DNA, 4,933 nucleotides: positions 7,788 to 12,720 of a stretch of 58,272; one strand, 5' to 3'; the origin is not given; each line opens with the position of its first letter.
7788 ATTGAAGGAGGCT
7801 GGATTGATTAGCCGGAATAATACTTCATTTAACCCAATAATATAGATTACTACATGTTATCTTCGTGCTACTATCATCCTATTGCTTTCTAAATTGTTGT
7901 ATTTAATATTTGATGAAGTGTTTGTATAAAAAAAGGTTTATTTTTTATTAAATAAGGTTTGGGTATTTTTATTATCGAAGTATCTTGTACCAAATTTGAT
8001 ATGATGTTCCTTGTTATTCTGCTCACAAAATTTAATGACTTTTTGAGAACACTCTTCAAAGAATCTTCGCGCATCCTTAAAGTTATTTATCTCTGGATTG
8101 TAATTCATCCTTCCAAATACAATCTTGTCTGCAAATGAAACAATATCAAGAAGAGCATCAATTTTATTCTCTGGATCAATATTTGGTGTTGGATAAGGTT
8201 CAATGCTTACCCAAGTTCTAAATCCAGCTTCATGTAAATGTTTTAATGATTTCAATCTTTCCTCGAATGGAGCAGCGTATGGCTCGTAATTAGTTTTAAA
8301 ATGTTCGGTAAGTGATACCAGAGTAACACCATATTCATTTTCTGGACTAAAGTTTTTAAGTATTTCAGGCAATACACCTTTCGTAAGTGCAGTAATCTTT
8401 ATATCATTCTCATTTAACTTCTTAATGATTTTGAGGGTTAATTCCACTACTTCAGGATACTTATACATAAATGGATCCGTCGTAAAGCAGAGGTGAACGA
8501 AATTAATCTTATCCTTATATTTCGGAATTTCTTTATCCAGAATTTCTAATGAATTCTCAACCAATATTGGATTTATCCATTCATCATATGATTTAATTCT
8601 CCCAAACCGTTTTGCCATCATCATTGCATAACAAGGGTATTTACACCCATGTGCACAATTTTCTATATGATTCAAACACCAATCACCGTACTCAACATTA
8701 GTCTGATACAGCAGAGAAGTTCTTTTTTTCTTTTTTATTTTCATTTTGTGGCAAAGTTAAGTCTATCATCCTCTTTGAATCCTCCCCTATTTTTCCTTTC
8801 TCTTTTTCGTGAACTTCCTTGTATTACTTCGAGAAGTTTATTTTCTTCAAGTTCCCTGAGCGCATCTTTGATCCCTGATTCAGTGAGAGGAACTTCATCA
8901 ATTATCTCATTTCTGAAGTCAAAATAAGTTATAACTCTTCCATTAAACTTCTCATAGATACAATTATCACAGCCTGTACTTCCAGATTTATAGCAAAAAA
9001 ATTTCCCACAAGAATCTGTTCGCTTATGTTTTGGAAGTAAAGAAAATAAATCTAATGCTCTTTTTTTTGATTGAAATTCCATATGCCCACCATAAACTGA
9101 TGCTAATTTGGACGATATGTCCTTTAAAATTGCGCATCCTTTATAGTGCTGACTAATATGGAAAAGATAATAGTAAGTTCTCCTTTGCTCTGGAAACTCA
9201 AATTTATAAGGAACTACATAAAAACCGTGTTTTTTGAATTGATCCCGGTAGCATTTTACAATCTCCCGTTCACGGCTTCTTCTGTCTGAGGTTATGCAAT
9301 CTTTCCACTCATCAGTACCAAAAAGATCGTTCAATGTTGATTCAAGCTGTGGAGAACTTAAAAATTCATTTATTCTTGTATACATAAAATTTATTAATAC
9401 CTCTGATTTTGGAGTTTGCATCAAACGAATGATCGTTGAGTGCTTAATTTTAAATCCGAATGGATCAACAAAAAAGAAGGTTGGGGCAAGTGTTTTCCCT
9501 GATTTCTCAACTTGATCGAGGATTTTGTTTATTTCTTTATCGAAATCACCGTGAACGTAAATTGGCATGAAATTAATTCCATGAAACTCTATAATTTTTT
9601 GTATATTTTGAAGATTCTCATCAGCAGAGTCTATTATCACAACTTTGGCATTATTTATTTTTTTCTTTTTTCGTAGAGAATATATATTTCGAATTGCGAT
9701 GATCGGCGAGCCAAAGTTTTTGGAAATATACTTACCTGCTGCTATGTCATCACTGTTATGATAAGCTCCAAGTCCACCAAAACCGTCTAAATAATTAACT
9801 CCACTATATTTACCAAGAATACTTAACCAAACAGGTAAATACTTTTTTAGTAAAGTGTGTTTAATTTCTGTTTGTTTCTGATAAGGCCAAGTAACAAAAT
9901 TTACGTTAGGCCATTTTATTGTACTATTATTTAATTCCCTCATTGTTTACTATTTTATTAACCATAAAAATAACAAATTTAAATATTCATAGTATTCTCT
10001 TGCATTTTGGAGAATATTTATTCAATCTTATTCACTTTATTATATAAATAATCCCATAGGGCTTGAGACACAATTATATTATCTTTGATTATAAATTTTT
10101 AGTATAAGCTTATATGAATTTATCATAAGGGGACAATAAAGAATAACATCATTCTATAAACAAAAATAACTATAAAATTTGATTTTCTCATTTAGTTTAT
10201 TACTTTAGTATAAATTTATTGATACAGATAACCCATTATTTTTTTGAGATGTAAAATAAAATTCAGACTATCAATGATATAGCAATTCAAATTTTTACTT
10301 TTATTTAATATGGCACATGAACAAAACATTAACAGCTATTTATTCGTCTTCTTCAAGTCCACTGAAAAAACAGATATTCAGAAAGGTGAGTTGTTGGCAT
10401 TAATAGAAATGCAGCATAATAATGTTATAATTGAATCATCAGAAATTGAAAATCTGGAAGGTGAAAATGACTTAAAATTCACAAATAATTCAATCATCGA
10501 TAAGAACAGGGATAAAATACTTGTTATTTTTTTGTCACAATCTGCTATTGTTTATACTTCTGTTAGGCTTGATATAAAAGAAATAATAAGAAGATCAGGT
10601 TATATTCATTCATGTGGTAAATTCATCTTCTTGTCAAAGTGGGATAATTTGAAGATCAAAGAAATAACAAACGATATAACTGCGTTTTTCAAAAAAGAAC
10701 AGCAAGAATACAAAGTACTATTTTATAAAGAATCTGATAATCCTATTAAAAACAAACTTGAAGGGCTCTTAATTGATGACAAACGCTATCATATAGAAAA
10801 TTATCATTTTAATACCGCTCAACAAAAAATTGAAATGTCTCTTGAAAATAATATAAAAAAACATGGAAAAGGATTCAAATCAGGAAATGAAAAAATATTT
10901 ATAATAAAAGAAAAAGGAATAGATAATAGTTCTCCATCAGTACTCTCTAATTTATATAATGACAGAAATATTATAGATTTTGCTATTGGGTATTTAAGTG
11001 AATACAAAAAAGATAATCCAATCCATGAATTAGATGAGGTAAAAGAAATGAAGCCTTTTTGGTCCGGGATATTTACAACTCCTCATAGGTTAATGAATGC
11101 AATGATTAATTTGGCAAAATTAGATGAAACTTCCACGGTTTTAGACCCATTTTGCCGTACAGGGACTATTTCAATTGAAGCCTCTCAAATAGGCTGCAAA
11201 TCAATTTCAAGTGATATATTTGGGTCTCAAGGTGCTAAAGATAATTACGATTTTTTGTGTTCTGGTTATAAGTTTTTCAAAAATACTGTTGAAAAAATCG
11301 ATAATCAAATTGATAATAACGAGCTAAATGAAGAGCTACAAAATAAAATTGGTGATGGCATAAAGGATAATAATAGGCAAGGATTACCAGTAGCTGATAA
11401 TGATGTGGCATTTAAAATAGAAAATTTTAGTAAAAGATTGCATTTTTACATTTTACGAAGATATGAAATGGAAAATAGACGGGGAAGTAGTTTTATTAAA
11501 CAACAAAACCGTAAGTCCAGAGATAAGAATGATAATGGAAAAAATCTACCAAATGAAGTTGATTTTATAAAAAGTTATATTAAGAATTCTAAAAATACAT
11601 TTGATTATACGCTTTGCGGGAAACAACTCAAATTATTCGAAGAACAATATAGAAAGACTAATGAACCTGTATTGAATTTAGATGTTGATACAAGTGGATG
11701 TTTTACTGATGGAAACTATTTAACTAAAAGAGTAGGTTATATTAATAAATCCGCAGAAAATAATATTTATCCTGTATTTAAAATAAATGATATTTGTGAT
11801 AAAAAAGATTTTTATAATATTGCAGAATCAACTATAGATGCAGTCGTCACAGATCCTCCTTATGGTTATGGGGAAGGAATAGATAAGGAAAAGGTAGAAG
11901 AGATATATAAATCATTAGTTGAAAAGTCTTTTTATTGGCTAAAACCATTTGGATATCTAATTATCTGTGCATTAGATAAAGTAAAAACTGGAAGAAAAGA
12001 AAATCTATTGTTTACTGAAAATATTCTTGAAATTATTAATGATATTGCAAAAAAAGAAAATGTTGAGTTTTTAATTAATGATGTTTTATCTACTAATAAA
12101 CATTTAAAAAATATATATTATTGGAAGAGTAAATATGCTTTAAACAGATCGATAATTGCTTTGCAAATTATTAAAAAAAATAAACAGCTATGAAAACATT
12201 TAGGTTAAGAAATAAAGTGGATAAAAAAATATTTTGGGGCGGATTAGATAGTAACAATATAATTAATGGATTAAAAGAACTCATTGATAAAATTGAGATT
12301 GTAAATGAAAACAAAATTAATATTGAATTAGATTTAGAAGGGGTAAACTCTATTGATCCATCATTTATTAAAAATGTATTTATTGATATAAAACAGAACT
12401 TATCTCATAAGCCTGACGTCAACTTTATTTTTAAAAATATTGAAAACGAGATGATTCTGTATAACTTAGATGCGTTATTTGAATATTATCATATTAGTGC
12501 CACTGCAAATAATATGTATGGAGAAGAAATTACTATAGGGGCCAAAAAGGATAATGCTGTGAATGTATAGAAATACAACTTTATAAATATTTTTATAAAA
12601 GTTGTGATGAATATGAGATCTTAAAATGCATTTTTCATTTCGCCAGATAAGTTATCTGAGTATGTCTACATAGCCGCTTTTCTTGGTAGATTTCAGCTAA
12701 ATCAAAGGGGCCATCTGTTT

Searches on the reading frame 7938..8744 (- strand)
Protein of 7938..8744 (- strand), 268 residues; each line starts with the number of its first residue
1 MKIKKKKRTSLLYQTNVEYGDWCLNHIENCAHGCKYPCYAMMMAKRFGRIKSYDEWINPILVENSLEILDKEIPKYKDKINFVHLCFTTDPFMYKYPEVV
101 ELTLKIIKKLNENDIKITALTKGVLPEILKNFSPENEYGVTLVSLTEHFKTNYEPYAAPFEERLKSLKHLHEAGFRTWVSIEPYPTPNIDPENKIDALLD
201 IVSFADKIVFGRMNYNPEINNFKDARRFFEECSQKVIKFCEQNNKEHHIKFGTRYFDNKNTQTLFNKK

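Call 56: search_protein_families(library=pfam, proteins=[window:7938-8744:-], max_evalue=0.01)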
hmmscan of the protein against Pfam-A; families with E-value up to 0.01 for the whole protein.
window:7938-8744:- (268 aa): 2 families
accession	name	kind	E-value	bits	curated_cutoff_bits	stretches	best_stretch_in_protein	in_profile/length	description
PF04055.27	Radical_SAM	-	5.6e-11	43.3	29.5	1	25-181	2-148/166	Radical SAM superfamily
PF07505.17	DUF5131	-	0.0055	16.7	28.9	1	14-118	1-109/243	Protein of unknown function (DUF5131)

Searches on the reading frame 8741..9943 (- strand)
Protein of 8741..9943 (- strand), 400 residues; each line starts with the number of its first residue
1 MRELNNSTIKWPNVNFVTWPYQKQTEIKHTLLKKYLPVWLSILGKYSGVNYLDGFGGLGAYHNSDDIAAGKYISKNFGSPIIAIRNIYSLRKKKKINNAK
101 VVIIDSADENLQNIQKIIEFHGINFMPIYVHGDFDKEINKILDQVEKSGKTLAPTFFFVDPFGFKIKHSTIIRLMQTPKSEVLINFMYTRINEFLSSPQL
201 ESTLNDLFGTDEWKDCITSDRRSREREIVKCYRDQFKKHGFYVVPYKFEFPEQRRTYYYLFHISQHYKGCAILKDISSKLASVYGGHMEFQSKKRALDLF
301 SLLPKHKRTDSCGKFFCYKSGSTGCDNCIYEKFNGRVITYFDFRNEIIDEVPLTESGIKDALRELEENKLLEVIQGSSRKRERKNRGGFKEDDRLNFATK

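Call 56: search_protein_families(library=pfam, proteins=[window:8741-9943:-], max_evalue=0.01)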
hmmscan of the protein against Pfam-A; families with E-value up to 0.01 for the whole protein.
window:8741-9943:- (400 aa): 1 family
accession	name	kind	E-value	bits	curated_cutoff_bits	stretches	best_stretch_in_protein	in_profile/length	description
PF22560.2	GMT-wHTH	-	4.6e-05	24.2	27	1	329-374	33-78/82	GMT-like wHTH domain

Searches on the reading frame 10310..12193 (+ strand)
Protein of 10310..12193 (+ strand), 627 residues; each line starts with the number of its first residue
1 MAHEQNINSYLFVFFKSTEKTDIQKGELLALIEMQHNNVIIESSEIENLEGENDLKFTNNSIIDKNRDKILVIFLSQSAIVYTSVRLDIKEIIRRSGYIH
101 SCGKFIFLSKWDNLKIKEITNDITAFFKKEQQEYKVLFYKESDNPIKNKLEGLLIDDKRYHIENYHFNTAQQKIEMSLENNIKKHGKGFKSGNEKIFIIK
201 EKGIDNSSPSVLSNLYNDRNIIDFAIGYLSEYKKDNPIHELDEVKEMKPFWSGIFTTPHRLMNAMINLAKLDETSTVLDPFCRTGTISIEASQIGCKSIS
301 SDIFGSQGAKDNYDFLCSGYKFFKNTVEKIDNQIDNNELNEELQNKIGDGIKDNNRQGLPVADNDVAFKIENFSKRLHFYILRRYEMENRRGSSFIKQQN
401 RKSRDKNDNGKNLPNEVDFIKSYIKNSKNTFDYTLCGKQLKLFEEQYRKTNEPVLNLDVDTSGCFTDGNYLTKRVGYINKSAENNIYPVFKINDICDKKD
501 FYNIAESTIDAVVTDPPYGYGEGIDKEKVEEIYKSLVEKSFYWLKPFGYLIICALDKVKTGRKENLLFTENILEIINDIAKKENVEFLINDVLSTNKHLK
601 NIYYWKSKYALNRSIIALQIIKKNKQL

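Call 54: search_protein_families(library=ncbifam, proteins=[window:10310-12193:+], max_evalue=0.001)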
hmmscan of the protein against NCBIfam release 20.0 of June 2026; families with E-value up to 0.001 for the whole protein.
window:10310-12193:+ (627 aa): 3 families
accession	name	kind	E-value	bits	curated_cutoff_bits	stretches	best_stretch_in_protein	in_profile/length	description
TIGR01177.1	TIGR01177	hypoth_equivalog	1.9e-19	70.1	316.55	2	247-313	157-224/330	TIGR01177 family methyltransferase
NF040721.1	Trm14_Arch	equivalog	8.6e-09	35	280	1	261-303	179-220/370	tRNA (guanine(6)-N2)-methyltransferase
NF040850.1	Trm14_Thcoccales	equivalog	5e-05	22.4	480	1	261-292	206-236/365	tRNA (guanine(6)-N2)-methyltransferase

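Call 56: search_protein_families(library=pfam, proteins=[window:10310-12193:+], max_evalue=0.01)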
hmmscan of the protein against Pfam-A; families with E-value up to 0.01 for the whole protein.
window:10310-12193:+ (627 aa): 2 families
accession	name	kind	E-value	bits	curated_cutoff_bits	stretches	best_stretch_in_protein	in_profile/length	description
PF01170.24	UPF0020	-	4.3e-12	46.6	22.3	1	261-300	16-55/197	RMKL-like, methyltransferase domain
PF01555.25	N6_N4_Mtase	-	3.7e-06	27.5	26.7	1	116-303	83-211/221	DNA methylase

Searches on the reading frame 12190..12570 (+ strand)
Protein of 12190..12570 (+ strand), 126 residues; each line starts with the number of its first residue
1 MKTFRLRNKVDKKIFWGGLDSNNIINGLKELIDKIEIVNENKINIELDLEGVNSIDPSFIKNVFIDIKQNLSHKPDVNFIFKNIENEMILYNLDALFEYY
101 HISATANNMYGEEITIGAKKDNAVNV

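Call 54: search_protein_families(library=ncbifam, proteins=[window:12190-12570:+], max_evalue=0.001)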
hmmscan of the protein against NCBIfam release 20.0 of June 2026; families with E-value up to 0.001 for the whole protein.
window:12190-12570:+ (126 aa): 0 families

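Call 56: search_protein_families(library=pfam, proteins=[window:12190-12570:+], max_evalue=0.01)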
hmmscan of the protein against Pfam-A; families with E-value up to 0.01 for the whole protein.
window:12190-12570:+ (126 aa): 1 family
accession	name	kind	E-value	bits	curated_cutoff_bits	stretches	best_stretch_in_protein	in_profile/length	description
PF14213.11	DUF4325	-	0.00031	20.8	23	1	30-86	4-61/64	STAS-like domain of unknown function (DUF4325)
